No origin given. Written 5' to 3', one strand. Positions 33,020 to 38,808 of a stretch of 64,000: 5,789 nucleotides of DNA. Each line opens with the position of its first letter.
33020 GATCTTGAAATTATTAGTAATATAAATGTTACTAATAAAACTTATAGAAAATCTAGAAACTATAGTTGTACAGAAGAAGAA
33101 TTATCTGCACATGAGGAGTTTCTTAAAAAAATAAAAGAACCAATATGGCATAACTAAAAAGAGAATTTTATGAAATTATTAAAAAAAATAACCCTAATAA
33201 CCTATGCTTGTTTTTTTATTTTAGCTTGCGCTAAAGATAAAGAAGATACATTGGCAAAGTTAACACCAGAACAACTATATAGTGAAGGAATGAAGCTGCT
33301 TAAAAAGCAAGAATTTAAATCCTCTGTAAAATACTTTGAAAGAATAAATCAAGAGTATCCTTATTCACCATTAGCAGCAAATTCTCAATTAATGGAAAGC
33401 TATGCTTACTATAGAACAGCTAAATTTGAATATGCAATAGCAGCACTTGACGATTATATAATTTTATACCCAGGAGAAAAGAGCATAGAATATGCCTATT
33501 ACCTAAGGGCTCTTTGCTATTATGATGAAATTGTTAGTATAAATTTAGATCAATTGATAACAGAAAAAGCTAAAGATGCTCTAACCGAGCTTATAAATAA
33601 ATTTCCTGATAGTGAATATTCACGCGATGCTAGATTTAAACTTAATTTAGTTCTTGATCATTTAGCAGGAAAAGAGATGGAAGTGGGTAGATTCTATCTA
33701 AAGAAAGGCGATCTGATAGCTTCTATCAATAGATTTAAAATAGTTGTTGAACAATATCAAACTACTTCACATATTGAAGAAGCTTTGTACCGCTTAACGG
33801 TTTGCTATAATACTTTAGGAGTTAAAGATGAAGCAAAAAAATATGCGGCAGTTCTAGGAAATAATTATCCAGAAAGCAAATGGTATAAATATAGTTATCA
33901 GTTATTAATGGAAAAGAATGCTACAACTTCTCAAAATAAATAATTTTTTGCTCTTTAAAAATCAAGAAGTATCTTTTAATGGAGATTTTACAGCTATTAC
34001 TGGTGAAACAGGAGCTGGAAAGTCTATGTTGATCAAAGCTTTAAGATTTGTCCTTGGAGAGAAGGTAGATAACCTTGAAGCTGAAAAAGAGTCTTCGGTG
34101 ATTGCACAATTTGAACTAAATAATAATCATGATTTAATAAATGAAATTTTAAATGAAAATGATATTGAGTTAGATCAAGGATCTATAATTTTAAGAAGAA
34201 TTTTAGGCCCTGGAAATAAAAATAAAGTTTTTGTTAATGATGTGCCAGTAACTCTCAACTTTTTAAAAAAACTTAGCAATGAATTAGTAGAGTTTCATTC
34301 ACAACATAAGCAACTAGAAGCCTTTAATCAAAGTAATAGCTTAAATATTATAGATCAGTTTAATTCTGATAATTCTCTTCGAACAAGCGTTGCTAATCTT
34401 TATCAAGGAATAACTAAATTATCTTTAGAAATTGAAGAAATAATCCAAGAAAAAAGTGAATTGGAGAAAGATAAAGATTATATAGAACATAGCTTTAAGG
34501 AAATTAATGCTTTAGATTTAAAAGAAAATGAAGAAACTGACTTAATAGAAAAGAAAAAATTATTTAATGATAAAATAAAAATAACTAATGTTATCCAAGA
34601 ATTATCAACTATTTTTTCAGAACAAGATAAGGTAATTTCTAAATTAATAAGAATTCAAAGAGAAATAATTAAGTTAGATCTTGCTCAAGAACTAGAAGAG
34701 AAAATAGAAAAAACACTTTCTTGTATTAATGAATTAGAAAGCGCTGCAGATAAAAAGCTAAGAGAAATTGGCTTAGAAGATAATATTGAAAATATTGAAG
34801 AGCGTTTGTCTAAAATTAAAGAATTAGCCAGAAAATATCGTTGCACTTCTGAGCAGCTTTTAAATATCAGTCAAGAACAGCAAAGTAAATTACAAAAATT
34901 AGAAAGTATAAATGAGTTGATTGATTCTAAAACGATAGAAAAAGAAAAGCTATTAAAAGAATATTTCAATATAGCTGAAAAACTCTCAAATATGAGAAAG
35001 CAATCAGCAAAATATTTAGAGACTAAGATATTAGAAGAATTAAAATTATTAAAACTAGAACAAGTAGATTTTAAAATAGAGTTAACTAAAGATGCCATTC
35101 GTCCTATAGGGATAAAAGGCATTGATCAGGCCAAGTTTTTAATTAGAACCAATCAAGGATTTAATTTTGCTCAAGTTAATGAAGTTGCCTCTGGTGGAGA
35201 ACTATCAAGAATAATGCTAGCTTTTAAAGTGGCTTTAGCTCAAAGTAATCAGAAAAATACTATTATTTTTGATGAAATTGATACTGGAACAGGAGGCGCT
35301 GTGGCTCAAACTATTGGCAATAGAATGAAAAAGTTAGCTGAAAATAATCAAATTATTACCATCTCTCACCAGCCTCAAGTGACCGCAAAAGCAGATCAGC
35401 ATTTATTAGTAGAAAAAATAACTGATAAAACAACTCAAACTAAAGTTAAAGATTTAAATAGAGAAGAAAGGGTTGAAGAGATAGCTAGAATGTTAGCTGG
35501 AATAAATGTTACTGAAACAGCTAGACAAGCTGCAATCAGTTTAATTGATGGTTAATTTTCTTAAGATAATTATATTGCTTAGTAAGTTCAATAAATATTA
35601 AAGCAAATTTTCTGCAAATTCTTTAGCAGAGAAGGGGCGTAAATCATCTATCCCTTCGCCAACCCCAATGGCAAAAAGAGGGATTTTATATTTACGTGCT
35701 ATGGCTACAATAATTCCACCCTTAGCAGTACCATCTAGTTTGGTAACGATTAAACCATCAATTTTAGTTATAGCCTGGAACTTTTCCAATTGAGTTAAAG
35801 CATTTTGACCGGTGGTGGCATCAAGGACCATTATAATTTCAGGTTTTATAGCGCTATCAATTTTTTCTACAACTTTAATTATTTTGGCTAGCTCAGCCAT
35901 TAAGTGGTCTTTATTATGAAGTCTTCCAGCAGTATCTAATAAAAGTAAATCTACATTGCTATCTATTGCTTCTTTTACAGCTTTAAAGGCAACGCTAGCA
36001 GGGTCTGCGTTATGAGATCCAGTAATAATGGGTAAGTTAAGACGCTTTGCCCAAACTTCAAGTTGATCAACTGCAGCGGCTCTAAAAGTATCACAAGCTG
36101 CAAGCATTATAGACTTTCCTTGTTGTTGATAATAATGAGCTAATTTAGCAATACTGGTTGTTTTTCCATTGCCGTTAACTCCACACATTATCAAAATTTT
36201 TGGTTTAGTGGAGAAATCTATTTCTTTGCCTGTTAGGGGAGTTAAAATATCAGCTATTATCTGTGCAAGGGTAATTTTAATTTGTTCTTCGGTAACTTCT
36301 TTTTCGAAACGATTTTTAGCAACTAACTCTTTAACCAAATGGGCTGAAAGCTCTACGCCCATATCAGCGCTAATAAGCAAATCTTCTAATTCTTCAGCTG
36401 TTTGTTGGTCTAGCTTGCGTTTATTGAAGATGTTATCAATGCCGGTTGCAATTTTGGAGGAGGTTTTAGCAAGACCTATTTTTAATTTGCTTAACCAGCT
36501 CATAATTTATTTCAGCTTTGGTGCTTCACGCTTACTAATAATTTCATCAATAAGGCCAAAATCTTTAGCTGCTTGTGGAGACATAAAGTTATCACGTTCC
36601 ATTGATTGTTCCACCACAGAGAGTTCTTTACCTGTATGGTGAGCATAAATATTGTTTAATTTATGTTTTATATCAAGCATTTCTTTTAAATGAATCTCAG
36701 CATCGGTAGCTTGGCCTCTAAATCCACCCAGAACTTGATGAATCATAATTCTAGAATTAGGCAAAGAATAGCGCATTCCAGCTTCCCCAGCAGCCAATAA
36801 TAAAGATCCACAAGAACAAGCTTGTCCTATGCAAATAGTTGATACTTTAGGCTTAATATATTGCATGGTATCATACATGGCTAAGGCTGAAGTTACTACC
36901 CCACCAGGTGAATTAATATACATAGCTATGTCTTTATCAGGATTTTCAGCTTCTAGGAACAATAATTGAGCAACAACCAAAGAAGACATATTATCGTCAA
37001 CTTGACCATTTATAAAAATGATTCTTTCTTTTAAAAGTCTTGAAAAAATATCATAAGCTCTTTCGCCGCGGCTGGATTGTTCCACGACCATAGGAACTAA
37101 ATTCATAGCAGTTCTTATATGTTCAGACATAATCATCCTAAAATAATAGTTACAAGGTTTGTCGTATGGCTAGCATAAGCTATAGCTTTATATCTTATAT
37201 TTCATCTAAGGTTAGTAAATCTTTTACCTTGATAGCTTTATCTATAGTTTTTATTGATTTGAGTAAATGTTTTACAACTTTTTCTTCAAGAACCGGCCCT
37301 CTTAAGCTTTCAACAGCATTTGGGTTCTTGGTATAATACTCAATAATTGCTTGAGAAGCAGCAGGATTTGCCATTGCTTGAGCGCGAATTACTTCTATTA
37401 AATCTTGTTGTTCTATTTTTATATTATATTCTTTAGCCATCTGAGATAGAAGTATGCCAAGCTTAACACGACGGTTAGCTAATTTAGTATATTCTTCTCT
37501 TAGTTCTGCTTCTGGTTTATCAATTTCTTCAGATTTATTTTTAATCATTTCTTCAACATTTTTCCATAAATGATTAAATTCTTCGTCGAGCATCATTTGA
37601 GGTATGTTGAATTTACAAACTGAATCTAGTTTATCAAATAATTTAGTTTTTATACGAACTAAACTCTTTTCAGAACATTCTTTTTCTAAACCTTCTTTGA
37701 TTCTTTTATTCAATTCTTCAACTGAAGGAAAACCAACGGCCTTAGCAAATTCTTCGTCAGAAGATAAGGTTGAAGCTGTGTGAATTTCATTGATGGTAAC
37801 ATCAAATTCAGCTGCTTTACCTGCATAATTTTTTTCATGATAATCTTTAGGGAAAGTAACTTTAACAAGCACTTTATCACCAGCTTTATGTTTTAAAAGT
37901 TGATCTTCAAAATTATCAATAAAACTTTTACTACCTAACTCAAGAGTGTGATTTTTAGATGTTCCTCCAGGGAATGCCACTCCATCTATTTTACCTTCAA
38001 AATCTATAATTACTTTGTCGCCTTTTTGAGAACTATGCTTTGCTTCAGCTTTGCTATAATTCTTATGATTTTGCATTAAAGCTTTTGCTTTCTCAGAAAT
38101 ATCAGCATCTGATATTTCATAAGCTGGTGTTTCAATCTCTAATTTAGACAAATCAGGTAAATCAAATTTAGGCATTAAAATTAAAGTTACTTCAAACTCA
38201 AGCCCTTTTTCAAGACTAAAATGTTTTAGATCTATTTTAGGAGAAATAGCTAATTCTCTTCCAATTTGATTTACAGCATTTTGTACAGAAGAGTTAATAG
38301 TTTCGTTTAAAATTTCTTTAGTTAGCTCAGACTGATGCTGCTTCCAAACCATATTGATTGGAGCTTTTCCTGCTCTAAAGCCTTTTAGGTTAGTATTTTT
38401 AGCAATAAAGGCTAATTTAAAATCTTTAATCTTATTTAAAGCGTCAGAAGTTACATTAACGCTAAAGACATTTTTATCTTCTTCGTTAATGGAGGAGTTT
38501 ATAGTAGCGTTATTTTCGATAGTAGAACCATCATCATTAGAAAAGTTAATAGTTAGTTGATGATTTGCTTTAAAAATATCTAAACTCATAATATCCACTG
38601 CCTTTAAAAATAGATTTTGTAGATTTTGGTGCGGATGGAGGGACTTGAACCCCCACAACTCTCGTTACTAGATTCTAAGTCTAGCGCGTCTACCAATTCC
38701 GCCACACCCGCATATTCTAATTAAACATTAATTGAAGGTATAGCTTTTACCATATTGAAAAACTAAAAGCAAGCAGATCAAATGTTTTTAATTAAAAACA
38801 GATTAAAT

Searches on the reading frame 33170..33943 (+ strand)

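Call 50: search_protein_families(library=pfam, proteins=[window:33170-33943:+], max_evalue=0.00001)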
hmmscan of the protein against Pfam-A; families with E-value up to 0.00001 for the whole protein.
window:33170-33943:+ (257 aa): 3 families
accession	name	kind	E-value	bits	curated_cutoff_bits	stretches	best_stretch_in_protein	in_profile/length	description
PF13525.12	YfiO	-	3.7e-49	167.7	25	1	32-225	4-200/203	Outer membrane lipoprotein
PF13512.12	TPR_18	-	4.7e-18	66.2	21.9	1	25-157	2-144/145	Tetratricopeptide repeat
PF13174.12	TPR_6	-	5.1e-14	52.3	26.3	0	204-236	1-33/33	Tetratricopeptide repeat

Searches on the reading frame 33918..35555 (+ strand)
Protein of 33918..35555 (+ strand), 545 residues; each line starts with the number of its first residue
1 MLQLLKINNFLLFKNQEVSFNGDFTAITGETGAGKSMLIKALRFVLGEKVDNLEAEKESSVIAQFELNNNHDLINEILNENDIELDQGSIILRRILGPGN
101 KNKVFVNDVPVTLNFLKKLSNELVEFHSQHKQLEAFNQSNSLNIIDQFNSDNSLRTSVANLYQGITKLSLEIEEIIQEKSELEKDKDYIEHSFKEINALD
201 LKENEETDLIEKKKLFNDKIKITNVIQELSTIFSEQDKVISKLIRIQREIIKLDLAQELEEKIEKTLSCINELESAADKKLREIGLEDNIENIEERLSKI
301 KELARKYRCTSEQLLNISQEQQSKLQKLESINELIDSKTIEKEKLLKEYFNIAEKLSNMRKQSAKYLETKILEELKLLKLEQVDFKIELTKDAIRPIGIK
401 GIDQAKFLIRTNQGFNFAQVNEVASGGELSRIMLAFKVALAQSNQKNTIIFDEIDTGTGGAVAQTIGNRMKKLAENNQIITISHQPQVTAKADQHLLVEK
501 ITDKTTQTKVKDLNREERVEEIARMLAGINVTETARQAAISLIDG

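Call 50: search_protein_families(library=pfam, proteins=[window:33918-35555:+], max_evalue=0.00001)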
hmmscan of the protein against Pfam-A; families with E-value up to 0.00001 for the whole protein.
window:33918-35555:+ (545 aa): 4 families
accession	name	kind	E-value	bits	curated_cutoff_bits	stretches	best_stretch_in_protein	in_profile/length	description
PF02463.25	SMC_N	-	2.4e-17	63.5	40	1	2-506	2-219/220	RecF/RecN/SMC N terminal domain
PF13476.12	AAA_23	-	8.5e-13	49.8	27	1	5-218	2-198/201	AAA domain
PF13555.12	AAA_29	-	3e-06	27.3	27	1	2-46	1-46/61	P-loop containing region of AAA domain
PF13304.12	AAA_21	-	9.2e-06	26.4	27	0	24-48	1-25/304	AAA domain, putative AbiEii toxin, Type IV TA system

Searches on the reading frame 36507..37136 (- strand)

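Call 50: search_protein_families(library=pfam, proteins=[window:36507-37136:-], max_evalue=0.00001)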
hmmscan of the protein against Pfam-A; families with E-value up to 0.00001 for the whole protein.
window:36507-37136:- (209 aa): 1 family
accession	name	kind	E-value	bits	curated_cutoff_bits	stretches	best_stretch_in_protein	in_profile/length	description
PF00574.28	CLP_protease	-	8.9e-81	270.5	20.2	1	23-202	2-181/182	Clp protease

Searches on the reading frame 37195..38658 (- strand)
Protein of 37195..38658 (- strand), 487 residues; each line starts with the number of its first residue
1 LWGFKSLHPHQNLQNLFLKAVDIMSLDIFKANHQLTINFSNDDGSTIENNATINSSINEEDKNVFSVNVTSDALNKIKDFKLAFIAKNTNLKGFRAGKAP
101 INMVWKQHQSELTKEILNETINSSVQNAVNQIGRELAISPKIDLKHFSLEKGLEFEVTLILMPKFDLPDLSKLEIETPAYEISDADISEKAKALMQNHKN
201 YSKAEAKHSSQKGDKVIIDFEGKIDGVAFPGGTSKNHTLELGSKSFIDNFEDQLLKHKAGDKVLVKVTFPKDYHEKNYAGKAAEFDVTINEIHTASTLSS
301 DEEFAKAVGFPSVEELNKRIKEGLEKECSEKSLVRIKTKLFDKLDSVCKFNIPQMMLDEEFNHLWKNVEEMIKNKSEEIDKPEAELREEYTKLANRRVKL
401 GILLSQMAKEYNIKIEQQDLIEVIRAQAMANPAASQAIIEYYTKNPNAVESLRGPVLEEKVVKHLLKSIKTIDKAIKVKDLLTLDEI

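Call 50: search_protein_families(library=pfam, proteins=[window:37195-38658:-], max_evalue=0.00001)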
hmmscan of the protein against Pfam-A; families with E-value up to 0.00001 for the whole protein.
window:37195-38658:- (487 aa): 3 families
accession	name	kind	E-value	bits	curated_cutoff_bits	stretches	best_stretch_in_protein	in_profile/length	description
PF05698.19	Trigger_C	-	5.3e-26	92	22.7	1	312-466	1-161/162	Bacterial trigger factor protein (TF) C-terminus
PF05697.18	Trigger_N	-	1.7e-25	90.4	22.2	1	59-193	9-143/144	Bacterial trigger factor protein (TF)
PF00254.34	FKBP_C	-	1.3e-15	57.9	21.1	1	209-289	4-93/94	FKBP-type peptidyl-prolyl cis-trans isomerase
